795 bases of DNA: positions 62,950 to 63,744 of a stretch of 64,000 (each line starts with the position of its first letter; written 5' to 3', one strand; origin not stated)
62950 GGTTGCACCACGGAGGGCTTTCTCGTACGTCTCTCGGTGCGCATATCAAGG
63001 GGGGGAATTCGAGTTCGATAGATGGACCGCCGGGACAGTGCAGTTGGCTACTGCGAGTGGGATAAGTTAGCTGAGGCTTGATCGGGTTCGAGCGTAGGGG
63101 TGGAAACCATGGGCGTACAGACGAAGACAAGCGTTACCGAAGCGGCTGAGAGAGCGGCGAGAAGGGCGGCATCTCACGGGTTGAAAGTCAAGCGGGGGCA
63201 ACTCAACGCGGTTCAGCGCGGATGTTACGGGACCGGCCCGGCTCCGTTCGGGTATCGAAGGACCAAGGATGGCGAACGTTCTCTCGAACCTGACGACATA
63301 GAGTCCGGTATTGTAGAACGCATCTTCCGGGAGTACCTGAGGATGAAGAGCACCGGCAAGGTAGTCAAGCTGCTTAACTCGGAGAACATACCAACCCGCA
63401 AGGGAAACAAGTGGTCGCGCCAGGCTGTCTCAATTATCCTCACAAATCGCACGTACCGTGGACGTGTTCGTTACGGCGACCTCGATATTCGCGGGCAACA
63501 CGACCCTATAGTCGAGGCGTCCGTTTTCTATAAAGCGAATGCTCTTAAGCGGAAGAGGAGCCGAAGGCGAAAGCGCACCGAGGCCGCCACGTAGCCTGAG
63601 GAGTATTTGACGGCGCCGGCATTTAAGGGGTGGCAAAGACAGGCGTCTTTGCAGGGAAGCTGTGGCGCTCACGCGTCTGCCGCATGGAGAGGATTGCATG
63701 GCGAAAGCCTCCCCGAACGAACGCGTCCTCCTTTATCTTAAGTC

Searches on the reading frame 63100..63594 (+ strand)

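Call 36: search_protein_families(library=pfam, max_evalue=0.00001, proteins=[window:63100-63594:+])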
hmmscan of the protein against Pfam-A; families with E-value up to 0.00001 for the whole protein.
window:63100-63594:+ (164 aa): 1 family
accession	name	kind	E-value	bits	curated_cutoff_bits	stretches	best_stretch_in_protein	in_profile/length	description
PF07508.19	Recombinase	-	3.3e-19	69.5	21.1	1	68-153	3-102/102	Recombinase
